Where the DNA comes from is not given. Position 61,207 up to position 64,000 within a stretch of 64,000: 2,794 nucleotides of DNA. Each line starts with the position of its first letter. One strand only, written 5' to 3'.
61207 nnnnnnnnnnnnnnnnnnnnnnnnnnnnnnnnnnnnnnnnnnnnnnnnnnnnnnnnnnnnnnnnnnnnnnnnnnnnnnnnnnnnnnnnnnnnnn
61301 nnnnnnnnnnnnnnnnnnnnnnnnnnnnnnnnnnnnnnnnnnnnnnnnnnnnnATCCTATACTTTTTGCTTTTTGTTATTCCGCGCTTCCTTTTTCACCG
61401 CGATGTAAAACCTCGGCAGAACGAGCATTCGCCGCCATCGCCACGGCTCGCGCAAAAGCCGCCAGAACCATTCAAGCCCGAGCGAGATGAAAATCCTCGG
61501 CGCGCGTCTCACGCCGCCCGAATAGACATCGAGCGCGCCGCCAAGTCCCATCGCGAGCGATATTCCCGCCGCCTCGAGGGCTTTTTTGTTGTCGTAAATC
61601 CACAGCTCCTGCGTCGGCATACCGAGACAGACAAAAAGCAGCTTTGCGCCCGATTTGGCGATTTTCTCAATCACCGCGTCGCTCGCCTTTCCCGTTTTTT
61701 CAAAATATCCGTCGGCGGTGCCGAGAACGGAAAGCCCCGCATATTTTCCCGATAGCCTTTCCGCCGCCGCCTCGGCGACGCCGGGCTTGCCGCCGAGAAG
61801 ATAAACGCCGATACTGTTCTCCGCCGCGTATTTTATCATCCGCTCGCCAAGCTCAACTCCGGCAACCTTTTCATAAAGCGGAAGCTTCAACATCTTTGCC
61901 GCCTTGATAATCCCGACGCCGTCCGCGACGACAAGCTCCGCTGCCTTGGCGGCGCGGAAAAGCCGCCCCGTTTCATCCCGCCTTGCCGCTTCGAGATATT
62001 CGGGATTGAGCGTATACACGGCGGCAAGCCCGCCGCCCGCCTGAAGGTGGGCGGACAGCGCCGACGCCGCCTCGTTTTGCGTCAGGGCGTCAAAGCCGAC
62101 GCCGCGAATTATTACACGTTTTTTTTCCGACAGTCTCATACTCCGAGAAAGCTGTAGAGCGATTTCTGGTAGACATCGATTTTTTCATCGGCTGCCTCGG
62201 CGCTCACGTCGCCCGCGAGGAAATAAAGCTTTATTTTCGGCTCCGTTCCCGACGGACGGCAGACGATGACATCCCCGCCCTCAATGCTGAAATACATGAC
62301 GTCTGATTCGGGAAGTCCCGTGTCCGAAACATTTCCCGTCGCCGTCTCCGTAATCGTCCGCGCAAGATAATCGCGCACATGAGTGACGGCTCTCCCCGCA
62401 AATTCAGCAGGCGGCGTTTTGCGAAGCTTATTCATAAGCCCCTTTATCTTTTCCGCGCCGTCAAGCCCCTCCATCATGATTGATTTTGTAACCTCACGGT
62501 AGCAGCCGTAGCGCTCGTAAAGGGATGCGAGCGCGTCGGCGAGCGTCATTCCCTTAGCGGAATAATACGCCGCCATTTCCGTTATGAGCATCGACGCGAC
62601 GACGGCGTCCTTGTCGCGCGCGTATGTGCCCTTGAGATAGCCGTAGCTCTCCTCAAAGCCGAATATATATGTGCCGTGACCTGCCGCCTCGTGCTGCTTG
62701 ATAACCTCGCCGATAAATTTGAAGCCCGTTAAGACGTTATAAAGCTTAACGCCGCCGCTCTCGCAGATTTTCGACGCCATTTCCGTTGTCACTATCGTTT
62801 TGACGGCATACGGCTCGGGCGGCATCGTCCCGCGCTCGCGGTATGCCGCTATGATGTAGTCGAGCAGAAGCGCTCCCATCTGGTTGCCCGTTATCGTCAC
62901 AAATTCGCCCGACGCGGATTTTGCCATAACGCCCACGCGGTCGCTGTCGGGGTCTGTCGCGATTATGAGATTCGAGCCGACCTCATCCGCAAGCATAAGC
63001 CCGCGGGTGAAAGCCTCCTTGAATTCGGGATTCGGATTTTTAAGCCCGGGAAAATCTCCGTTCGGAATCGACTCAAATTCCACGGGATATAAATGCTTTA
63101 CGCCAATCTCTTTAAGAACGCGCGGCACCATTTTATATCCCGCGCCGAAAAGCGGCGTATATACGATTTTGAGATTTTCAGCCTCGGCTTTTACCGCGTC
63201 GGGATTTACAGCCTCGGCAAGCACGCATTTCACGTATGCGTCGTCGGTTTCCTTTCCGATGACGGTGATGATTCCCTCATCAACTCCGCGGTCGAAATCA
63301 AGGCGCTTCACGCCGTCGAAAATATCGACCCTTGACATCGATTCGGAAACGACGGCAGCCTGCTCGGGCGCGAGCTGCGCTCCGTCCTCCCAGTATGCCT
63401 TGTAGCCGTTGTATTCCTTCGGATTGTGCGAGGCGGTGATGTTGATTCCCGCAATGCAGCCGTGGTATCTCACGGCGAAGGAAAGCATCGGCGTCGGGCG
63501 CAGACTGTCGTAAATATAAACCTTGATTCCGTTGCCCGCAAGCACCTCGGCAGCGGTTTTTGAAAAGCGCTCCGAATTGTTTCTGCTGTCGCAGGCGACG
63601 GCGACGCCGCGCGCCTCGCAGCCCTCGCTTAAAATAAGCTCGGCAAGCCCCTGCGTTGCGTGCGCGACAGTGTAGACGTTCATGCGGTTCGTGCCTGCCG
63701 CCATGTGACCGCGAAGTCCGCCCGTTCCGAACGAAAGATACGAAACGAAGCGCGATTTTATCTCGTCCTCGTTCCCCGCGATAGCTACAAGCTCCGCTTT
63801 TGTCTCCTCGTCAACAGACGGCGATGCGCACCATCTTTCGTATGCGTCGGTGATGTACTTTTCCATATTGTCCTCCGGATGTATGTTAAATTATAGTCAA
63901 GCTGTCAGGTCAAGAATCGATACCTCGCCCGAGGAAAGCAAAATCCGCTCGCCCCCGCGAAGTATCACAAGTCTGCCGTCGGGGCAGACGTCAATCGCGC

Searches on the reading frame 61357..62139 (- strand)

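Call 62: search_protein_families(library=pfam, proteins=[window:61357-62139:-], max_evalue=0.00001)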
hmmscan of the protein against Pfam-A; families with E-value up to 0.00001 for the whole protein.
window:61357-62139:- (260 aa): 1 family
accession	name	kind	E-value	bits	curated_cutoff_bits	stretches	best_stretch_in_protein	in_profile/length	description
PF03808.19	Glyco_tran_WecG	-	7.1e-57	192.3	27.4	1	67-238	1-167/168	Glycosyl transferase WecG/TagA/CpsF family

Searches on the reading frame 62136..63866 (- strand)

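Call 62: search_protein_families(library=pfam, proteins=[window:62136-63866:-], max_evalue=0.00001)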
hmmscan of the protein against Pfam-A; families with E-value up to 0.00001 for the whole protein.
window:62136-63866:- (576 aa): 3 families
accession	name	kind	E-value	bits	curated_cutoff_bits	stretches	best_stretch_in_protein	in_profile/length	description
PF02878.22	PGM_PMM_I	-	1.9e-37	128.5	22.5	1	45-178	3-132/138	Phosphoglucomutase/phosphomannomutase, alpha/beta/alpha domain I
PF02879.22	PGM_PMM_II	-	5.1e-22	78.8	29.3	1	210-315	2-100/103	Phosphoglucomutase/phosphomannomutase, alpha/beta/alpha domain II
PF02880.22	PGM_PMM_III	-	1.1e-19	71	20.7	1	327-453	2-115/115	Phosphoglucomutase/phosphomannomutase, alpha/beta/alpha domain III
